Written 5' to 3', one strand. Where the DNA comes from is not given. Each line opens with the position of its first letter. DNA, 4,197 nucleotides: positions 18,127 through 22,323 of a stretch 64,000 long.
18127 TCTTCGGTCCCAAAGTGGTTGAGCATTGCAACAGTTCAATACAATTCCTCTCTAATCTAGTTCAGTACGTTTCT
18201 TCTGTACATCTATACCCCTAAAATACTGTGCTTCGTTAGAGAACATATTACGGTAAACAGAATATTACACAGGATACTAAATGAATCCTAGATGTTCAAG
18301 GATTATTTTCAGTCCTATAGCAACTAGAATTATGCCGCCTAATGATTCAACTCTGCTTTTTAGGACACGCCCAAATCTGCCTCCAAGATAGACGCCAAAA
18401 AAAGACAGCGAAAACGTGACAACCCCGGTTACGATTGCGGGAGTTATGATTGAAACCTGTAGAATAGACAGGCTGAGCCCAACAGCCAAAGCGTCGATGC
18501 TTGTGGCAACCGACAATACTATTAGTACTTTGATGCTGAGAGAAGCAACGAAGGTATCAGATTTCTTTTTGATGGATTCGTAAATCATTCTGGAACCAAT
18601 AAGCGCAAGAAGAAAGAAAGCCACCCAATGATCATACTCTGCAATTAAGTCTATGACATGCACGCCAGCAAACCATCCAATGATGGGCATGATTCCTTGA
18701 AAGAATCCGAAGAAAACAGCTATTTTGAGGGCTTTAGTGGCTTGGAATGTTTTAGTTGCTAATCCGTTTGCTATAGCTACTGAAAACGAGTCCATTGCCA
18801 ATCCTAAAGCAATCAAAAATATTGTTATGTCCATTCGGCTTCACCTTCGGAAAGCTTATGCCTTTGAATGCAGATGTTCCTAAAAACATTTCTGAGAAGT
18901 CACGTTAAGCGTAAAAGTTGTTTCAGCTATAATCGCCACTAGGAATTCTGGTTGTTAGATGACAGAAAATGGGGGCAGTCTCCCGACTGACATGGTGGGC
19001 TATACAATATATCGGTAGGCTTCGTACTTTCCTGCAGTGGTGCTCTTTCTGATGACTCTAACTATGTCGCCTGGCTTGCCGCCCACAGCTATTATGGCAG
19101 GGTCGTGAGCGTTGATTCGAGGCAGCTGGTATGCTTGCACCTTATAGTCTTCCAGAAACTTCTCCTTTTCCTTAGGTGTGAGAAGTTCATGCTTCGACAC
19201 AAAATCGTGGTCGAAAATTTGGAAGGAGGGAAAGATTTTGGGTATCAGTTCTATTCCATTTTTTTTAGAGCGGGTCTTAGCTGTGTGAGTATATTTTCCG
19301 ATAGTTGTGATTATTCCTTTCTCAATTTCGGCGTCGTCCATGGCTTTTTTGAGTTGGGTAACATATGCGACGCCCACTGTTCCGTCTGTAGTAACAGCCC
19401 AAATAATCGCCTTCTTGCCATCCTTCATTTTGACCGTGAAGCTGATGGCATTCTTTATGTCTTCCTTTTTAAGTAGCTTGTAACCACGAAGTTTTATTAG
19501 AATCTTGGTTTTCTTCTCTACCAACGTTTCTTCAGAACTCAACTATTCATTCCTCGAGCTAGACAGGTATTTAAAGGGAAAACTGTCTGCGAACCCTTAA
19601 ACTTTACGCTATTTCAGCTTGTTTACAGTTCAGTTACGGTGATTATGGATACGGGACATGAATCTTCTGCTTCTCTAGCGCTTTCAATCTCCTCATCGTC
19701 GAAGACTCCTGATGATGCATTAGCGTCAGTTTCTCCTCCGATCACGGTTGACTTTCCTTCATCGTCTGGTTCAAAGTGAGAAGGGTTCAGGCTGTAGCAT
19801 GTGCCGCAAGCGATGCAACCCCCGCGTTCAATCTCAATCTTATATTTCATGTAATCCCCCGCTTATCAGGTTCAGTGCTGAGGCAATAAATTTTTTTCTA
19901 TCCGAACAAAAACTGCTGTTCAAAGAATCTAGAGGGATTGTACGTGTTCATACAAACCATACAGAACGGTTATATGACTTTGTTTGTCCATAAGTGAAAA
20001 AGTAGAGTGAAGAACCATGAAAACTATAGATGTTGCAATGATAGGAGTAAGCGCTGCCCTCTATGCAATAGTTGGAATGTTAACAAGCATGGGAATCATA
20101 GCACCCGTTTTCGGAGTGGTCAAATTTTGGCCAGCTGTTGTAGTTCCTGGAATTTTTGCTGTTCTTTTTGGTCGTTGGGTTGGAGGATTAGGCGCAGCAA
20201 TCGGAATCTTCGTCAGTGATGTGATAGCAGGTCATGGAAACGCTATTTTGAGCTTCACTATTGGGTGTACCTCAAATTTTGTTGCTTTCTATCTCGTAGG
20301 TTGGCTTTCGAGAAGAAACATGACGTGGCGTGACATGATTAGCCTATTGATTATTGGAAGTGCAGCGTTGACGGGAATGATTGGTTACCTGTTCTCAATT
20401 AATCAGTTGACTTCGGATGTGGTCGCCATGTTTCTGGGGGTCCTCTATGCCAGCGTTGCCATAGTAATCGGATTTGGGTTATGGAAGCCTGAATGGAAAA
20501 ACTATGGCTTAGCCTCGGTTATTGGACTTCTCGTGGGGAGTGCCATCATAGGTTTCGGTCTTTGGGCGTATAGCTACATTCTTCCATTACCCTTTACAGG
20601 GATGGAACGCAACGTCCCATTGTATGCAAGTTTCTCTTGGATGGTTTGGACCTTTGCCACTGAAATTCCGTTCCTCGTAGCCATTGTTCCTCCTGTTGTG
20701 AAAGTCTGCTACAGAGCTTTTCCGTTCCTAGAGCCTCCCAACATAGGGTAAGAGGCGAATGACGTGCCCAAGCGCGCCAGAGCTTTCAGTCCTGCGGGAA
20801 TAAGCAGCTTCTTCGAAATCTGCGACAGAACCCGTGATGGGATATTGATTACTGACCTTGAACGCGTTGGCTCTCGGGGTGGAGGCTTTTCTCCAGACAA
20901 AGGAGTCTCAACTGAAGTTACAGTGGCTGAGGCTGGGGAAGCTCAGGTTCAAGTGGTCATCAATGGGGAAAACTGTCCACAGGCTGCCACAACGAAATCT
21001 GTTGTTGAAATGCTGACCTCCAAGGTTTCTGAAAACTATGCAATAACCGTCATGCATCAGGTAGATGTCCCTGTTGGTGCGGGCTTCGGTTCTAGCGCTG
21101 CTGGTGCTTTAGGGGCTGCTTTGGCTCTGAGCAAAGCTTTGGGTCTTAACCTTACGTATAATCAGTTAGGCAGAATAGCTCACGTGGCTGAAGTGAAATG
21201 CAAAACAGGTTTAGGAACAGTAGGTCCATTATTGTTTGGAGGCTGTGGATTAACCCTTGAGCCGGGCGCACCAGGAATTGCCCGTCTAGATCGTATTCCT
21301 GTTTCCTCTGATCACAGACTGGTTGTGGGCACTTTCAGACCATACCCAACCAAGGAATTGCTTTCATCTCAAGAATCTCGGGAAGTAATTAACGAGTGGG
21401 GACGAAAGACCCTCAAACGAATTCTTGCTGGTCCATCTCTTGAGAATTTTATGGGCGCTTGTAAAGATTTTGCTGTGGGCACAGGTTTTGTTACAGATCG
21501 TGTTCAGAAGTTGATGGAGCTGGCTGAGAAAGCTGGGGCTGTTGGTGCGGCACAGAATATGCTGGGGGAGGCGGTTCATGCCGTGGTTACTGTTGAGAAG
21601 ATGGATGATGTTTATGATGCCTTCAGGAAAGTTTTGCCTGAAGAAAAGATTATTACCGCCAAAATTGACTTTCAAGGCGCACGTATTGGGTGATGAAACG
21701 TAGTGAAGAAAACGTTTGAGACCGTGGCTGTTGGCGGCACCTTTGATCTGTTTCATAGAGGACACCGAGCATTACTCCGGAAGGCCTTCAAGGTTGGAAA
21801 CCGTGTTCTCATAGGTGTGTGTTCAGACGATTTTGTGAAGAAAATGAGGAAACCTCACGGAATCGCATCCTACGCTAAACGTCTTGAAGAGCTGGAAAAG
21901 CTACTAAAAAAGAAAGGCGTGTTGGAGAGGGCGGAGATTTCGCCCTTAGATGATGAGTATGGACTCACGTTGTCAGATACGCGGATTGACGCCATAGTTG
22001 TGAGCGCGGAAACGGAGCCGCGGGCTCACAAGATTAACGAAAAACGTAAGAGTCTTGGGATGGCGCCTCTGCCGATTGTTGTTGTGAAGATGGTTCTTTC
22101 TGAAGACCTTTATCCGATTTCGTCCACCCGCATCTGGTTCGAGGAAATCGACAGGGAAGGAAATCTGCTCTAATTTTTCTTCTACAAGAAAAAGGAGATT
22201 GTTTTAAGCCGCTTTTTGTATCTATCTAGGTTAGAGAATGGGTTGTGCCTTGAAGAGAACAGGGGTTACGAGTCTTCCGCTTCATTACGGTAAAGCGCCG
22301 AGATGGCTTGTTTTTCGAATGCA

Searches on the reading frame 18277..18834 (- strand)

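Call 63: search_protein_families(library=pfam, proteins=[window:18277-18834:-], max_evalue=0.00001)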
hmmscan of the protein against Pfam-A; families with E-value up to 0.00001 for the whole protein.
window:18277-18834:- (185 aa): 1 family
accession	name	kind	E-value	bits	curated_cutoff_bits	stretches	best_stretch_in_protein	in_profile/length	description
PF02659.21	Mntp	-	1.6e-49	168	24.4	1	31-178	3-152/152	Putative manganese efflux pump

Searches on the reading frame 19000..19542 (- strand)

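Call 63: search_protein_families(library=pfam, proteins=[window:19000-19542:-], max_evalue=0.00001)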
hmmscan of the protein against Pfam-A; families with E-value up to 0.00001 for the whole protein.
window:19000-19542:- (180 aa): 2 families
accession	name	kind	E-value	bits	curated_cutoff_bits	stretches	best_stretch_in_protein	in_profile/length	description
PF01191.24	RNA_pol_Rpb5_C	-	5.6e-26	90.6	23.5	1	107-179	1-73/73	RNA polymerase Rpb5, C-terminal domain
PF04471.18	Mrr_cat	-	3.6e-08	34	21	1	32-100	35-106/115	Restriction endonuclease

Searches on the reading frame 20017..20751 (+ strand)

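Call 28: search_protein_families(library=pfam, proteins=[window:20017-20751:+], max_evalue=0.0001)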
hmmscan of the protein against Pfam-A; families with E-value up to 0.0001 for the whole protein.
window:20017-20751:+ (244 aa): 1 family
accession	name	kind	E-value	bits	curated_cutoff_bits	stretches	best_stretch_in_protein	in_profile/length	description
PF07155.17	ECF-ribofla_trS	-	1.4e-05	25.6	26.7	1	2-125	3-123/172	ECF-type riboflavin transporter, S component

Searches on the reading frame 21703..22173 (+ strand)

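Call 63: search_protein_families(library=pfam, proteins=[window:21703-22173:+], max_evalue=0.00001)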
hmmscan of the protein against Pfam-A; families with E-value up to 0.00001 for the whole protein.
window:21703-22173:+ (156 aa): 1 family
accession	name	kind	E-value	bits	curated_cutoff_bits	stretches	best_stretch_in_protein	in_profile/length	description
PF01467.32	CTP_transf_like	-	2.5e-19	70.2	21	1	10-144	2-130/133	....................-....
